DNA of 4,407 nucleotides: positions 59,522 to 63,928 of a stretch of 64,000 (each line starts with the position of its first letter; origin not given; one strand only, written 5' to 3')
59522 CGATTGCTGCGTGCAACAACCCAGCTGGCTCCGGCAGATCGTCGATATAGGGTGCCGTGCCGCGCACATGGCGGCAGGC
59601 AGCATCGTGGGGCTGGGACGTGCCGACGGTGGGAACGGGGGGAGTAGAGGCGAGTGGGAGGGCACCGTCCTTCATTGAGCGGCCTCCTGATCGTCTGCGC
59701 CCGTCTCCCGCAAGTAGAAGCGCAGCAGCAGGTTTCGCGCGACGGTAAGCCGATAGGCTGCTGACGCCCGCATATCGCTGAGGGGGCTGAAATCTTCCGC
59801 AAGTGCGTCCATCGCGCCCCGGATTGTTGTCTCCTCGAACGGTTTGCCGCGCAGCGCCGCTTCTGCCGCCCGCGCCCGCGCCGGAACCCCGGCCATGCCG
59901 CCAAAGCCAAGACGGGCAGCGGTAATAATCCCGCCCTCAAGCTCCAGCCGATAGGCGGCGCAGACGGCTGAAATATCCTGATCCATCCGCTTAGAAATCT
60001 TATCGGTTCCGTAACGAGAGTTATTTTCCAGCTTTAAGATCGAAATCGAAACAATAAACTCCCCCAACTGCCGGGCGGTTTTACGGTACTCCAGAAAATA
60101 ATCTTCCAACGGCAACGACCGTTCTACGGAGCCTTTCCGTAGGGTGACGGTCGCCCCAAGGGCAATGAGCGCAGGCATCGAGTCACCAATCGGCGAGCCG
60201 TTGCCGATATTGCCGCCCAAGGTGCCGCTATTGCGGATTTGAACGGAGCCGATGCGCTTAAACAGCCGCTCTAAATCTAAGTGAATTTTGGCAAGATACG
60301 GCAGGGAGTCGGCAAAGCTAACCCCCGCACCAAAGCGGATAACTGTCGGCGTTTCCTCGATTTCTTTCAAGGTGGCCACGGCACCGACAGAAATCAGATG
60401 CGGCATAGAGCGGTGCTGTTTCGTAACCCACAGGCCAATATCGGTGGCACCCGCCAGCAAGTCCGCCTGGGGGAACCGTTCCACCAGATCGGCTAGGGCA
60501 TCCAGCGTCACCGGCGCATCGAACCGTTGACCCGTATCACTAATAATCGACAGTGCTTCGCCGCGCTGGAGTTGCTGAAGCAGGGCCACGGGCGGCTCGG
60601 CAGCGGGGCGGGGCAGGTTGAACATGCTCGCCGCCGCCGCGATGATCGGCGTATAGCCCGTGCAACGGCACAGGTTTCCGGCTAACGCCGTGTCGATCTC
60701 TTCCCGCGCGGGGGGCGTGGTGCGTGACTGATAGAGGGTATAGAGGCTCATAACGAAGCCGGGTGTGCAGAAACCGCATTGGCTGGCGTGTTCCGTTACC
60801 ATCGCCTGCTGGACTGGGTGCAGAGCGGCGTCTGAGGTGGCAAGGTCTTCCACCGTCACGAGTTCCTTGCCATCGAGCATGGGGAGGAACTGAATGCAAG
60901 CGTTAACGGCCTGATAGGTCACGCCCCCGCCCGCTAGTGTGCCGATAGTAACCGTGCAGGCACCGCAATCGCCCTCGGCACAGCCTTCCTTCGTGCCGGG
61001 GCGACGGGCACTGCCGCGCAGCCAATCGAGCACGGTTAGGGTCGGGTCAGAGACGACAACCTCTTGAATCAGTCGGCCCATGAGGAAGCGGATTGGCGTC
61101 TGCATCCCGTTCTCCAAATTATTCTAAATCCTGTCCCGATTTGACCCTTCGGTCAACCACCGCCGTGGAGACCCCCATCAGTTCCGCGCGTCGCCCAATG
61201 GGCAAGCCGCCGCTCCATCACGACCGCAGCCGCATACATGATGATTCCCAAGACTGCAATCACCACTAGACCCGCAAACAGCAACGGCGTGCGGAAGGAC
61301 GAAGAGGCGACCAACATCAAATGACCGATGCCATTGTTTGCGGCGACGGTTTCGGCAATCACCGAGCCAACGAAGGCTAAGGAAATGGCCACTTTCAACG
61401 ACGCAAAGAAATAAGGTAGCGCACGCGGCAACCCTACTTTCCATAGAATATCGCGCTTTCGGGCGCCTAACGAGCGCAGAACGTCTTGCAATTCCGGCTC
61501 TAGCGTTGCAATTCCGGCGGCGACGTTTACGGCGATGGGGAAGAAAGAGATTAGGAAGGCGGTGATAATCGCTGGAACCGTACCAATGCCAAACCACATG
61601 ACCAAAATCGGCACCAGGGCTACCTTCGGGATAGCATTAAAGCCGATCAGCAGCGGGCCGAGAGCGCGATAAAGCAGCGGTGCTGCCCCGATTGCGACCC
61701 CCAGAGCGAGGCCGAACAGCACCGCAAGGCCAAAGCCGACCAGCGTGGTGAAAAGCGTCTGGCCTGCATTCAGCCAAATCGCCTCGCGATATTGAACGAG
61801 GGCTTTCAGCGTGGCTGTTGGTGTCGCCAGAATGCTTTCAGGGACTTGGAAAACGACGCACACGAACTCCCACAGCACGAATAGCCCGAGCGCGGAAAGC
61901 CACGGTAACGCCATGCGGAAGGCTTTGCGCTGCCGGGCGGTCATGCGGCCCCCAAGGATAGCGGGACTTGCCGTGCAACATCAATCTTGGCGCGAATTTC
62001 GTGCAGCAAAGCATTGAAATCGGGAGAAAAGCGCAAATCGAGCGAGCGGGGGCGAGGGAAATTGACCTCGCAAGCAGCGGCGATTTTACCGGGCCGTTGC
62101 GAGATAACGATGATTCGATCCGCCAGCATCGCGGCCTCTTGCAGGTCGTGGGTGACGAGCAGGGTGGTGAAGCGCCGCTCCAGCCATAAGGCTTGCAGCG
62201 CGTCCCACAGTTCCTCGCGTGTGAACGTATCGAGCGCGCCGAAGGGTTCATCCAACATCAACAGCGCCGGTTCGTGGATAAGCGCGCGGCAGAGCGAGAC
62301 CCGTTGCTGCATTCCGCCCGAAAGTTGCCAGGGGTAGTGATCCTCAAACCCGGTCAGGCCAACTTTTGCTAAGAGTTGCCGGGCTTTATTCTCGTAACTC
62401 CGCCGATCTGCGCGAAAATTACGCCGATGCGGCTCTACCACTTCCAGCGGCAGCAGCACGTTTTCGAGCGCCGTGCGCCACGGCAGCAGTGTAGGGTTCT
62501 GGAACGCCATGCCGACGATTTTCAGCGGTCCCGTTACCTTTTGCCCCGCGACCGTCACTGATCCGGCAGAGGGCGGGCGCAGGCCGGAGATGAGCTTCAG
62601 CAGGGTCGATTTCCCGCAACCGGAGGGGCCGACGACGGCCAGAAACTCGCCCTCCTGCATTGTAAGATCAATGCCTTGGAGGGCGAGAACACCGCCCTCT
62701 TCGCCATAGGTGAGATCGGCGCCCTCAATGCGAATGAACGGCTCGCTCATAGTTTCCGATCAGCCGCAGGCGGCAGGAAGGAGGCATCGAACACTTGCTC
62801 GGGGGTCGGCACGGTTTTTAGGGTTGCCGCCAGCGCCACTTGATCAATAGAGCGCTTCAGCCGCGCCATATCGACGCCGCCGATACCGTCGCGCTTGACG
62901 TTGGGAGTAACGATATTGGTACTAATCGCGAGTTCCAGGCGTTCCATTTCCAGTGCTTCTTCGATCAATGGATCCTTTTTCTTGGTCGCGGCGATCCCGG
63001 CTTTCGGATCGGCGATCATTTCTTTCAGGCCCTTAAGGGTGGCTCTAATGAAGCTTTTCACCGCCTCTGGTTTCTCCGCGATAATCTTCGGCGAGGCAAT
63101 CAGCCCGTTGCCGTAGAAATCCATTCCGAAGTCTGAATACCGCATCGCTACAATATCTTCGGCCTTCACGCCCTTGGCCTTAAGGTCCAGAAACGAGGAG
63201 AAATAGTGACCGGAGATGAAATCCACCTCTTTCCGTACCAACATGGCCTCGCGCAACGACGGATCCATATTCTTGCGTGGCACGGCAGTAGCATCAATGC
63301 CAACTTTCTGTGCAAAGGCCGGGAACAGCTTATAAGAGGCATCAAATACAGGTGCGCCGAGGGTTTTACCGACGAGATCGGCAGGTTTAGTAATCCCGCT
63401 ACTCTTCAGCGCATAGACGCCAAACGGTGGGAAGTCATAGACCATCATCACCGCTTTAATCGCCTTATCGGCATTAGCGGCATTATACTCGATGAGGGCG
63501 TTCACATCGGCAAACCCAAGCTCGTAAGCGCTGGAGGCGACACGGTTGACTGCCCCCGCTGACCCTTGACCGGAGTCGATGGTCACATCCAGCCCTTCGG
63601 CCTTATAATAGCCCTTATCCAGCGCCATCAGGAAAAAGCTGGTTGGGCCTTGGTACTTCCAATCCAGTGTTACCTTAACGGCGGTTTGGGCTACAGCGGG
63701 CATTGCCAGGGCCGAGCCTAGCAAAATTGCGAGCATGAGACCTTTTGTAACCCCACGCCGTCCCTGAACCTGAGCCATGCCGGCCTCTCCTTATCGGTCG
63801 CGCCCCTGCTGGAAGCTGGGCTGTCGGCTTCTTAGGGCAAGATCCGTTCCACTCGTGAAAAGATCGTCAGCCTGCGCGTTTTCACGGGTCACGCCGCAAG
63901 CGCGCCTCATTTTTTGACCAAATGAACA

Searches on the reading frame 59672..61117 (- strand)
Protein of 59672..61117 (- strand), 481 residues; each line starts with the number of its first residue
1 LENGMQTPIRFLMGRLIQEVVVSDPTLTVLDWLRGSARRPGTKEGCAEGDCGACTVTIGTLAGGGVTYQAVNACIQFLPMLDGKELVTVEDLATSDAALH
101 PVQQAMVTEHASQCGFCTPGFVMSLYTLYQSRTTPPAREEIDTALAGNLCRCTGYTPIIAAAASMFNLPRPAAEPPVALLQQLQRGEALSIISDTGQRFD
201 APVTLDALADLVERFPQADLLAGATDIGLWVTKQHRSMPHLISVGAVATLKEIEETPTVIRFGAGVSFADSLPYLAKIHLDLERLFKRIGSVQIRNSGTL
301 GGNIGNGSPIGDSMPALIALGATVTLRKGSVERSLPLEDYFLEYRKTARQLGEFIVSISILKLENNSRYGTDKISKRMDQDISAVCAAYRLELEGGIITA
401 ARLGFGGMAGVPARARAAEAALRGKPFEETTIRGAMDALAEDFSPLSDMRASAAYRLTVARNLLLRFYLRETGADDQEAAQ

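Call 67: search_protein_families(library=pfam, proteins=[window:59672-61117:-], max_evalue=0.0001)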
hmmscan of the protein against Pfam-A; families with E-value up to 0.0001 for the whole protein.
window:59672-61117:- (481 aa): 3 families
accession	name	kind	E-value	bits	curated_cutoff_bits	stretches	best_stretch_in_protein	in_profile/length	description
PF00941.27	FAD_binding_5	-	2.6e-44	151.5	27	1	201-360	7-167/170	FAD binding domain in molybdopterin dehydrogenase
PF03450.22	CO_deh_flav_C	-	4.1e-33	114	25.5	1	373-469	4-100/102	CO dehydrogenase flavoprotein C-terminal domain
PF01799.25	Fer2_2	-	8.8e-32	109.5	30.3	1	88-162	1-74/75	[2Fe-2S] binding domain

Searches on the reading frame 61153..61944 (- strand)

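Call 67: search_protein_families(library=pfam, proteins=[window:61153-61944:-], max_evalue=0.0001)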
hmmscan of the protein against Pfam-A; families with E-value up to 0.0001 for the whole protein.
window:61153-61944:- (263 aa): 1 family
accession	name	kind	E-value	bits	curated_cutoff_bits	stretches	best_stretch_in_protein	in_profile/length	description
PF00528.27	BPD_transp_1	-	5.3e-26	91.9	26.4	1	78-248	5-183/184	Binding-protein-dependent transport system inner membrane component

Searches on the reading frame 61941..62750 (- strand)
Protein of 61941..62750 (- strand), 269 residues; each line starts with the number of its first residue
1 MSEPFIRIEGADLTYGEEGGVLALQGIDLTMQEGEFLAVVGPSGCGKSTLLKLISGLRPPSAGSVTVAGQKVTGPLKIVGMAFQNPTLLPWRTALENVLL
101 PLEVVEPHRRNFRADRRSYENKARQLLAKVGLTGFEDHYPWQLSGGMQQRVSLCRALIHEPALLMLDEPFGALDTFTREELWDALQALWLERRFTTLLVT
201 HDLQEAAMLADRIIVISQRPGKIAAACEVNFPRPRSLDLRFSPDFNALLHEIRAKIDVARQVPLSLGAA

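Call 67: search_protein_families(library=pfam, proteins=[window:61941-62750:-], max_evalue=0.0001)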
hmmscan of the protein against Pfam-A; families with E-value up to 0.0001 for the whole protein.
window:61941-62750:- (269 aa): 2 families
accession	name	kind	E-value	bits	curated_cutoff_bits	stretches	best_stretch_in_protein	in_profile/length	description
PF00005.33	ABC_tran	-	1.9e-34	119.7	25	1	24-170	1-136/137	ABC transporter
PF13304.12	AAA_21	-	3.2e-05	24.6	27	0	37-58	2-23/304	AAA domain, putative AbiEii toxin, Type IV TA system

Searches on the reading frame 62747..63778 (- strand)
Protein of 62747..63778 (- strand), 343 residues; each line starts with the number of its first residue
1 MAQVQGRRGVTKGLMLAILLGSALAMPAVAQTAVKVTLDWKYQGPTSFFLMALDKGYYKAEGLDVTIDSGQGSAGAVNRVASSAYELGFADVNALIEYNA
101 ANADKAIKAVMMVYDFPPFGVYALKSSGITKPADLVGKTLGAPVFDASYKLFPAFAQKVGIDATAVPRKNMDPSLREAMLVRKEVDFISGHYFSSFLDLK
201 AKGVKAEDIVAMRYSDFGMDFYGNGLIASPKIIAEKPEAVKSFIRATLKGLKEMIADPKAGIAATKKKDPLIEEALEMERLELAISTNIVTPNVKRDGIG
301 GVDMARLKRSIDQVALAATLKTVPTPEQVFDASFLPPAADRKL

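Call 67: search_protein_families(library=pfam, proteins=[window:62747-63778:-], max_evalue=0.0001)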
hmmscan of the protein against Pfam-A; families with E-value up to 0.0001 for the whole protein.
window:62747-63778:- (343 aa): 1 family
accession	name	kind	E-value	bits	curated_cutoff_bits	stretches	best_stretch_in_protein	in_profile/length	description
PF09084.16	NMT1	-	1.8e-39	136.3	20.5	1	48-259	6-214/216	NMT1/THI5 like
